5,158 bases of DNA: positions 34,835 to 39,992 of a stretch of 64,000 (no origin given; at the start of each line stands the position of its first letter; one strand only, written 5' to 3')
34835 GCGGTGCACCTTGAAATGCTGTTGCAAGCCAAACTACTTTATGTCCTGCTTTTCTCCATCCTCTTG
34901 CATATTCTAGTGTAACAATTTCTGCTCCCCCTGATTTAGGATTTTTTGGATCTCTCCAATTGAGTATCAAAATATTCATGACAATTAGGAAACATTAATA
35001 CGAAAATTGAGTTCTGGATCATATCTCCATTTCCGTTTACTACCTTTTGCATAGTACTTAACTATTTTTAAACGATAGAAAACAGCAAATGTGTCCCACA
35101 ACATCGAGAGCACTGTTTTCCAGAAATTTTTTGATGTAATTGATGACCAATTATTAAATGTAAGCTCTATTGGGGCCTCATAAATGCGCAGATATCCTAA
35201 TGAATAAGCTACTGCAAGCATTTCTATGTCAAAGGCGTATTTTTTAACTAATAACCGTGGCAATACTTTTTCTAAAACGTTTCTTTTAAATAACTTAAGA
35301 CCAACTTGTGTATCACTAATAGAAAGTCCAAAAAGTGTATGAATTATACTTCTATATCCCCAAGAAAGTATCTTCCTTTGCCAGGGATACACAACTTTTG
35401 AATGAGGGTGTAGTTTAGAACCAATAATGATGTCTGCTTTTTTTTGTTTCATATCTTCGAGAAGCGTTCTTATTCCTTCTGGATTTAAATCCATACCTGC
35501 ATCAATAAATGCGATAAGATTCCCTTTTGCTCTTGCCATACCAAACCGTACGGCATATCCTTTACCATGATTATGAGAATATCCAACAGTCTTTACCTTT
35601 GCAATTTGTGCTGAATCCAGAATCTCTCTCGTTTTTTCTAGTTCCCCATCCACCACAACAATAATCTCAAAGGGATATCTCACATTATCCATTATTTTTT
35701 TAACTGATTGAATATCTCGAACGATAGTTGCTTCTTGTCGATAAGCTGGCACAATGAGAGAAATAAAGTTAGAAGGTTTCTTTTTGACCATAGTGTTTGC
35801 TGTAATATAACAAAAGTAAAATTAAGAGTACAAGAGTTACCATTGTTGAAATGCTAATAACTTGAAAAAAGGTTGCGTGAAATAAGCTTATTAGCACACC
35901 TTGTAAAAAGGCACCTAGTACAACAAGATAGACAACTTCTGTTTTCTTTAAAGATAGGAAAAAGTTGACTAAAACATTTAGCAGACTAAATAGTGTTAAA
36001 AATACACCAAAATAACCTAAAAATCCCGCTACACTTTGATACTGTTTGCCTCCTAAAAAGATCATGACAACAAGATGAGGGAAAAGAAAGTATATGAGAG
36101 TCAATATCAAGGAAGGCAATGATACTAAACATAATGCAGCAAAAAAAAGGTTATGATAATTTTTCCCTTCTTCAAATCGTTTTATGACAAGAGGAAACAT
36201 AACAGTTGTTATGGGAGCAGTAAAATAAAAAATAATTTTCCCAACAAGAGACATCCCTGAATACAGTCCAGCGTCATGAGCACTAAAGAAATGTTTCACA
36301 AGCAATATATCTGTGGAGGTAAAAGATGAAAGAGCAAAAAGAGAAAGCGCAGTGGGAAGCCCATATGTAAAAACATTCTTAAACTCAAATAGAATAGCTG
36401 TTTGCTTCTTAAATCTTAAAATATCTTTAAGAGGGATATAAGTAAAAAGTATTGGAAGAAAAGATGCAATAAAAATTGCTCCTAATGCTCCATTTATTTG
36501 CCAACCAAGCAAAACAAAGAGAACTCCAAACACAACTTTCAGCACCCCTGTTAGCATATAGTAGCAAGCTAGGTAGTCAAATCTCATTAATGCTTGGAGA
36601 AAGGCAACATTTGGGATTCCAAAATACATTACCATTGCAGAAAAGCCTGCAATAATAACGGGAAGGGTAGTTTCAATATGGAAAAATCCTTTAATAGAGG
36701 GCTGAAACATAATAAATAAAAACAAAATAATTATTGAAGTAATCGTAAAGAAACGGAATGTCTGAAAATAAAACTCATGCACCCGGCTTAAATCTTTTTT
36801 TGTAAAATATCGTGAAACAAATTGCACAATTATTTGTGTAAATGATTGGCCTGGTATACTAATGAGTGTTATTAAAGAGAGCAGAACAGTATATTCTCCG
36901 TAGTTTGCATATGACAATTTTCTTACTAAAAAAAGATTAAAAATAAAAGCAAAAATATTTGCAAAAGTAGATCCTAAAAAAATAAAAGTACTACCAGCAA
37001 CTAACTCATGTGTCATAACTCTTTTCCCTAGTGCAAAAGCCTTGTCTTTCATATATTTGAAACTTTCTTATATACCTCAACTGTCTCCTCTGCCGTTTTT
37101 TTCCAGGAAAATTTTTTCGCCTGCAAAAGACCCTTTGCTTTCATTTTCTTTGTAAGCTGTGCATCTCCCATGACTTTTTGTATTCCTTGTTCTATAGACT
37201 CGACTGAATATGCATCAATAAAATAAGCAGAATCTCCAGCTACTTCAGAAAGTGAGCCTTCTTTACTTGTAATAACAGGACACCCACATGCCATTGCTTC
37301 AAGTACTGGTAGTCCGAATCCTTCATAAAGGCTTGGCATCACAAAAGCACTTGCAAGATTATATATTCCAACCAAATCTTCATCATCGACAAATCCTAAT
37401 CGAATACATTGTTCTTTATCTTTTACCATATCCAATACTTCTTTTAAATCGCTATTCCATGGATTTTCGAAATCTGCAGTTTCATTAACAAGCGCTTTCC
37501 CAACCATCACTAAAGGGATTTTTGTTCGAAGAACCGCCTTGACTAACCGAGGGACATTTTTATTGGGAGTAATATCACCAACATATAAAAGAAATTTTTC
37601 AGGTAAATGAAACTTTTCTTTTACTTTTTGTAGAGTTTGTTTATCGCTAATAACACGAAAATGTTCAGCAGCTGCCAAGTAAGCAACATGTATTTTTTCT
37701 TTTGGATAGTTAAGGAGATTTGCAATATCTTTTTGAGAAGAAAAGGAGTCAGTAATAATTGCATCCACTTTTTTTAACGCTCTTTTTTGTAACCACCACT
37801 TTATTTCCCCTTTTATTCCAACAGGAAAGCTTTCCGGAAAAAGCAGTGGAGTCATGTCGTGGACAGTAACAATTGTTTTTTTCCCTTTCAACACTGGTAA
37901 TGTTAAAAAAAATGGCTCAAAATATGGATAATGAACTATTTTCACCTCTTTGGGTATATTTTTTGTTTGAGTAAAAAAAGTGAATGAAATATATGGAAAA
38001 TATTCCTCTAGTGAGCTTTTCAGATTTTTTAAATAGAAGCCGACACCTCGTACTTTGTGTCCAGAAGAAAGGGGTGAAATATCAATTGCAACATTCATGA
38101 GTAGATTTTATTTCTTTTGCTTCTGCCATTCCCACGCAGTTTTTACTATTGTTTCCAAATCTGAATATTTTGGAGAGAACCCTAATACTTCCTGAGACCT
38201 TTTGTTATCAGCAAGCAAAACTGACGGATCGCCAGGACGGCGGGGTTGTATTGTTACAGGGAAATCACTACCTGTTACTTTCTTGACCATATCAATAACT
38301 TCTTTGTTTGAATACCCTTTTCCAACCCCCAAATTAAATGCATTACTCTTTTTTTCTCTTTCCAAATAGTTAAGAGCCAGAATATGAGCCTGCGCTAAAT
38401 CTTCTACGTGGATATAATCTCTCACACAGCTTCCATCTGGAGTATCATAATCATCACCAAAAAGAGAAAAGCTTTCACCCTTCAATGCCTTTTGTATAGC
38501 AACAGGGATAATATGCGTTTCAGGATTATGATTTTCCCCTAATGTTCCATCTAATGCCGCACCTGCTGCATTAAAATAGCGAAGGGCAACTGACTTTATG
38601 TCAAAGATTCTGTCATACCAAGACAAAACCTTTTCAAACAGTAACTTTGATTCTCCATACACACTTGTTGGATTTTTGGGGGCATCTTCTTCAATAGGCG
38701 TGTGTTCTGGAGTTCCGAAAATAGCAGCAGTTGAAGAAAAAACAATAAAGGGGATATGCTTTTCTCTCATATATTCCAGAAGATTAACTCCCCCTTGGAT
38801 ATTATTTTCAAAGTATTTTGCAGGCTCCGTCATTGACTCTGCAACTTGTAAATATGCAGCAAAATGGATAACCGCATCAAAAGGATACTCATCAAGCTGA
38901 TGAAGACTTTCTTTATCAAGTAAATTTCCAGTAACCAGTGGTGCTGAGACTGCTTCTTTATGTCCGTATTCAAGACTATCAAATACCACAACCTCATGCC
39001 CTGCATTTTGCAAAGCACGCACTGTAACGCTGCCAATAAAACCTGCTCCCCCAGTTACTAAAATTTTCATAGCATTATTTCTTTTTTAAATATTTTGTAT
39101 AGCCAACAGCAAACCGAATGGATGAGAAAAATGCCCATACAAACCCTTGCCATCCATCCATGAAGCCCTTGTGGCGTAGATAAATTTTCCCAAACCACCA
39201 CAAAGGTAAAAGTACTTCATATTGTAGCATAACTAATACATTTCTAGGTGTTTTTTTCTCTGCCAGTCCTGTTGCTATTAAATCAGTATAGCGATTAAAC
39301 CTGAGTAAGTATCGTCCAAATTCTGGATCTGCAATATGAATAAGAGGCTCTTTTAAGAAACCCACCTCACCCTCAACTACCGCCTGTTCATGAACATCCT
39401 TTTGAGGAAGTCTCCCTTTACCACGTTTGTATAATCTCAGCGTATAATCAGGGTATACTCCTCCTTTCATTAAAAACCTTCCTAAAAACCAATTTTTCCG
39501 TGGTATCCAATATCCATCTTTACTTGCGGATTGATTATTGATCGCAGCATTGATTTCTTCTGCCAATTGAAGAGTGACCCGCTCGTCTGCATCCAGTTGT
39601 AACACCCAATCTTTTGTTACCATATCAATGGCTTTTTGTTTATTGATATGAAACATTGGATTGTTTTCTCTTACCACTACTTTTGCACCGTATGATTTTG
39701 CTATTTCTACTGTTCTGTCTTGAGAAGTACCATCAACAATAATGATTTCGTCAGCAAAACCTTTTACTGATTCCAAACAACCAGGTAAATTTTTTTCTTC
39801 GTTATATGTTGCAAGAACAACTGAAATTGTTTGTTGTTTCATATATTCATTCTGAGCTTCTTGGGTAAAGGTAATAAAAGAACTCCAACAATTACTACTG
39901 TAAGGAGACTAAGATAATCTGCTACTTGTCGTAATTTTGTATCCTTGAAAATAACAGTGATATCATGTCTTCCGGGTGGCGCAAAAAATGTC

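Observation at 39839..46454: Four consecutive GT-C genes including a tandem triplication of diverged GT39/PMT_2-like paralogs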

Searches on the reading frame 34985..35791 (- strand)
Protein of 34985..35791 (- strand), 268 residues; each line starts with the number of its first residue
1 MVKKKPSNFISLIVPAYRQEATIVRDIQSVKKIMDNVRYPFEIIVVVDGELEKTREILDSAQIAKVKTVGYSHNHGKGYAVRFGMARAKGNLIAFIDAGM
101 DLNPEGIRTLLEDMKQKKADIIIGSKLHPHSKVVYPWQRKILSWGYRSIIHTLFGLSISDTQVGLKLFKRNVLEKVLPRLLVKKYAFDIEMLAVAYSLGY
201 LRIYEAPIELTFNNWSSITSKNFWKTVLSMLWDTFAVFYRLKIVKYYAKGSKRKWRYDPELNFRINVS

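Call 24: search_protein_families(library=pfam, proteins=[window:34985-35791:-], max_evalue=0.001)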
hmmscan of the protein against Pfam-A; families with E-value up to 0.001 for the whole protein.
window:34985-35791:- (268 aa): 3 families
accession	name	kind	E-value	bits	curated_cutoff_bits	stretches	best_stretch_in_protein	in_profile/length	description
PF00535.33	Glycos_transf_2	-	3.8e-21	76.2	23.3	1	11-176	1-167/168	Glycosyl transferase family 2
PF13641.12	Glyco_tranf_2_3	-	1.2e-06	29.2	27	1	10-128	3-125/230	Glycosyltransferase like family 2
PF10111.15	Glyco_tranf_2_2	-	0.00073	19.5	27.3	0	11-117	1-109/276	Glycosyltransferase like family 2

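Call 25: search_protein_families(library=ncbifam, proteins=[window:34985-35791:-], max_evalue=0.00001)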
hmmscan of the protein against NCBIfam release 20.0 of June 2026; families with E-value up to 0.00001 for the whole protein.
window:34985-35791:- (268 aa): 14 families
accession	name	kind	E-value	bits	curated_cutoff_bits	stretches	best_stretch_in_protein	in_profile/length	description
NF058614.1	PPMAGASynPpgS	equivalog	1.5e-13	50.8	370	1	12-223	4-209/226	polyprenyl-phospho-N-acetylgalactosaminyl synthase PpgS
TIGR03937.1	PgaC_IcaA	equivalog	6.4e-12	45.1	422.3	1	5-117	42-153/407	poly-beta-1,6-N-acetyl-D-glucosamine synthase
NF007986.1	PRK10714.1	equivalog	7.3e-11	41.6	529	1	8-177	6-173/316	undecaprenyl-phosphate 4-deoxy-4-formamido-L-arabinose transferase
NF047683.1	TeichurnBiosyTuaG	equivalog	8.8e-11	41.9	400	1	7-118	5-115/252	teichuronic acid biosynthesis protein TuaG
NF047588.1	GlcsyltransPgfSStrep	equivalog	1.8e-10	40.5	500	1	10-177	3-168/308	glycosyltransferase PgfS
NF041875.1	EPS_EpsD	equivalog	2.6e-10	40.2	370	1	11-138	2-129/325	exopolysaccharide biosynthesis glycosyltransferase EpsD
NF007482.0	PRK10073.1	equivalog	1.5e-09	37.3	423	1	7-122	5-118/334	glycosyltransferase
NF010496.0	PRK13915.1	equivalog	1.8e-09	37.1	262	1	2-112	25-140/307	glucosyl-3-phosphoglycerate synthase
TIGR04283.1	glyco_like_mftF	equivalog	2e-09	37.4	182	1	10-120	1-102/221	TIGR04283 family arsenosugar biosynthesis glycosyltransferase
TIGR04182.1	glyco_TIGR04182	equivalog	7.3e-09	35.4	325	1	12-209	4-189/293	S-layer glycoprotein N-glycosyltransferase AglJ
NF038299.1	EPS_HpsN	equivalog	1.5e-06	27.4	425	1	9-117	2-109/317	hormogonium polysaccharide biosynthesis glycosyltransferase HpsN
TIGR03965.1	mycofact_glyco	equivalog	1.7e-06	27.2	280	1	8-116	74-181/467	mycofactocin biosynthesis glycosyltransferase MftF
TIGR04009.1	wcaE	equivalog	3.9e-06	26.3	369.2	1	9-125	2-118/248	colanic acid biosynthesis glycosyltransferase WcaE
NF041394.1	GtaseAglG_Halo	equivalog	4.6e-06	26.1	440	1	27-130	19-122/304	glucosyl-dolichyl phosphate glucuronosyltransferase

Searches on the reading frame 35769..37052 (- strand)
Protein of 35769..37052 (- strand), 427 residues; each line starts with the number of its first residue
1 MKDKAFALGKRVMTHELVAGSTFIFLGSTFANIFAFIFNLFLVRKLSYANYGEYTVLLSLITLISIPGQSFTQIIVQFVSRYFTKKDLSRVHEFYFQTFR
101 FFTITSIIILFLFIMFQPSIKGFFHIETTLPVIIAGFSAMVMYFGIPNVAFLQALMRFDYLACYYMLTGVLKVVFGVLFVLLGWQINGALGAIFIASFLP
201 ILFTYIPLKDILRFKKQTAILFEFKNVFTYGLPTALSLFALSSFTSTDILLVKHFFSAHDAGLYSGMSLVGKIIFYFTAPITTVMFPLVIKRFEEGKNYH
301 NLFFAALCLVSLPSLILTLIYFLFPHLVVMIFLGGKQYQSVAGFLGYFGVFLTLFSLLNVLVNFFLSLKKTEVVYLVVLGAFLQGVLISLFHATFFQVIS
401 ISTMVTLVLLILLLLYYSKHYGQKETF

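Call 24: search_protein_families(library=pfam, proteins=[window:35769-37052:-], max_evalue=0.001)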
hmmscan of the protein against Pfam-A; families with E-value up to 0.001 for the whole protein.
window:35769-37052:- (427 aa): 2 families
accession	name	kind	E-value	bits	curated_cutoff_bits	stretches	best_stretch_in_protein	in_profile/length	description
PF13440.11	Polysacc_synt_3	-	9.3e-15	55.1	23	1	42-337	2-288/293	Polysaccharide biosynthesis protein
PF01943.22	Polysacc_synt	-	1.8e-14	54.2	28.2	1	18-289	2-270/274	Polysaccharide biosynthesis protein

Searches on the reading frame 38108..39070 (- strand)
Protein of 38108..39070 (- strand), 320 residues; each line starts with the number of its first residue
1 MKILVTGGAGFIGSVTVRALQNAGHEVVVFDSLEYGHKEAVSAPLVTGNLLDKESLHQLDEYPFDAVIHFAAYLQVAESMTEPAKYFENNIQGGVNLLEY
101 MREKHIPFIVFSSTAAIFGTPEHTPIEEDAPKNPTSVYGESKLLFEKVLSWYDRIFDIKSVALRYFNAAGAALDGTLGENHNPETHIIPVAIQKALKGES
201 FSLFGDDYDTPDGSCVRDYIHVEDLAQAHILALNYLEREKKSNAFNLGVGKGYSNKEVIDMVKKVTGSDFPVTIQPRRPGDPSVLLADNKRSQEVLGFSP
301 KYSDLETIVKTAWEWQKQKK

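Call 71: search_protein_families(library=ncbifam, proteins=[window:38108-39070:-], max_evalue=1e-10)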
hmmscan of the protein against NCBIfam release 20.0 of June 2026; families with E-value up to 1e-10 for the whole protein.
window:38108-39070:- (320 aa): 16 families
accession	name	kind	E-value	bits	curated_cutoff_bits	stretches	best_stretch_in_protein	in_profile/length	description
TIGR01179.1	galE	equivalog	2.6e-122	407.8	262.3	1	2-319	1-328/332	UDP-glucose 4-epimerase GalE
NF007956.0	PRK10675.1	subfamily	2.1e-63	214.5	394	1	1-318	1-331/338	UDP-glucose 4-epimerase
TIGR02197.1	heptose_epim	equivalog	3.2e-40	138.2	274.6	1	3-269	1-263/316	ADP-glyceromanno-heptose 6-epimerase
TIGR01181.1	dTDP_gluc_dehyt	equivalog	1.4e-36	126.2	365.1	1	2-318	1-313/321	dTDP-glucose 4,6-dehydratase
TIGR04180.1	EDH_00030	hypoth_equivalog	3.1e-29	102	475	1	3-303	1-297/297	NAD-dependent 4,6-dehydratase LegB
NF008360.0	PRK11150.1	equivalog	5.9e-25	88.1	452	1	3-264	2-252/310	ADP-glyceromanno-heptose 6-epimerase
NF007490.0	PRK10084.1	subfamily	3.2e-20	72.4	649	1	1-103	1-113/361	dTDP-glucose 4,6-dehydratase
TIGR03466.1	HpnA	hypoth_equivalog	3.8e-20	72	367.65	1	1-148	1-151/327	hopanoid-associated sugar epimerase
NF042423.1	oxyalk_red_Shew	equivalog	6.9e-20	71.4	580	1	2-262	10-247/331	2-alkyl-3-oxoalkanoate reductase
NF042422.1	oxyalk_red_OleD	equivalog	1.5e-19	70.6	580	1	1-257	1-241/329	2-alkyl-3-oxoalkanoate reductase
NF007582.0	PRK10217.1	equivalog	5.9e-18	65.1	698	1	2-262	3-266/355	dTDP-glucose 4,6-dehydratase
NF011728.1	PRK15181.1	equivalog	1.5e-17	63.7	760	1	4-262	19-278/348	Vi polysaccharide biosynthesis UDP-N-acetylglucosaminuronic acid C-4 epimerase TviC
NF043036.1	ErythonDh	equivalog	1.2e-16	60.9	325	1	1-155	1-166/321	D-erythronate dehydrogenase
TIGR01214.1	rmlD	equivalog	1.4e-15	57.2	224.05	1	2-150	1-136/285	dTDP-4-dehydrorhamnose reductase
TIGR02622.1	CDP_4_6_dhtase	equivalog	2.4e-14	53.2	278.45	1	2-318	6-332/352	CDP-glucose 4,6-dehydratase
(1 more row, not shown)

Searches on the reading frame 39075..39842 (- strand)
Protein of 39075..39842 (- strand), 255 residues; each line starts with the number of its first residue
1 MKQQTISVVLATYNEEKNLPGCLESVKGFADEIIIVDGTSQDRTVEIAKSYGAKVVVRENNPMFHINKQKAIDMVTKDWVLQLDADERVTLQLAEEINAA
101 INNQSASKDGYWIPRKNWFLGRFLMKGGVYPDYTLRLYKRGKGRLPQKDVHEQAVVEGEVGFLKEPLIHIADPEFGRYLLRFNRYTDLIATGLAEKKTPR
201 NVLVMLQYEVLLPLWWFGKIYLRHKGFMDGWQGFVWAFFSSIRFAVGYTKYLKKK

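Call 4: search_protein_families(library=pfam, proteins=[window:39075-39842:-], max_evalue=0.01)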
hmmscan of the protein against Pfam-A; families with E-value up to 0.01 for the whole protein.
window:39075-39842:- (255 aa): 2 families
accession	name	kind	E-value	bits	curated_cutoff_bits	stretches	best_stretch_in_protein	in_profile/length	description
PF00535.33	Glycos_transf_2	-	3.4e-21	76.3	23.3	1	7-104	1-106/168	Glycosyl transferase family 2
PF13704.12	Glyco_tranf_2_4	-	2e-05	25.4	27.5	1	14-93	2-88/98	Glycosyl transferase family 2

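Call 5: search_protein_families(library=ncbifam, proteins=[window:39075-39842:-], max_evalue=0.01)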
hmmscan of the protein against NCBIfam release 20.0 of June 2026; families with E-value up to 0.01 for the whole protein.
window:39075-39842:- (255 aa): 14 families
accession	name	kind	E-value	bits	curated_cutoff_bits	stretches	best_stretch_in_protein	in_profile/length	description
TIGR04283.1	glyco_like_mftF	equivalog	1.4e-13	51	182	1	6-108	1-103/221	TIGR04283 family arsenosugar biosynthesis glycosyltransferase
TIGR04195.1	S_glycosyl_SunS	equivalog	2.6e-11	43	350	1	4-87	57-142/421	SunS family peptide S-glycosyltransferase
TIGR04182.1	glyco_TIGR04182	equivalog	4.4e-10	39.4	325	1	6-97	2-93/293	S-layer glycoprotein N-glycosyltransferase AglJ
NF010496.0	PRK13915.1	equivalog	2e-09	36.9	262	1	2-60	29-93/307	glucosyl-3-phosphoglycerate synthase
NF041391.1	DPhHxTase_Halo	equivalog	5.7e-08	32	375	1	11-103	2-95/213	dolichyl-phosphate hexose transferase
NF007482.0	PRK10073.1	equivalog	9.6e-08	31.4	423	1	3-96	5-105/334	glycosyltransferase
NF038302.1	EPS_HpsE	equivalog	1.1e-05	24.6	300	1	6-88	3-98/307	hormogonium polysaccharide biosynthesis glycosyltransferase HpsE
NF047683.1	TeichurnBiosyTuaG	equivalog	1.5e-05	24.8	400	1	2-89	4-99/252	teichuronic acid biosynthesis protein TuaG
NF045692.1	OglycostaseCruG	equivalog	0.00015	20.8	600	1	5-79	42-115/386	2'-O-glycosyltransferase CruG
NF041875.1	EPS_EpsD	equivalog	0.00023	20.7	370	1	6-96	1-99/325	exopolysaccharide biosynthesis glycosyltransferase EpsD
NF050050.1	ProtGlycPglI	equivalog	0.00041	19.8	500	1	5-89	3-96/306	GalNAc(5)-diNAcBac-PP-undecaprenol beta-1,3-glucosyltransferase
NF058614.1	PPMAGASynPpgS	equivalog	0.00082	18.8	370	1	8-58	4-54/226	polyprenyl-phospho-N-acetylgalactosaminyl synthase PpgS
TIGR03937.1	PgaC_IcaA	equivalog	0.0015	17.6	422.3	1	3-87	44-136/407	poly-beta-1,6-N-acetyl-D-glucosamine synthase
NF053739.1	GlytfEpsEBac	equivalog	0.0021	17.1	450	1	6-55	3-55/265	glycosyltransferase EpsE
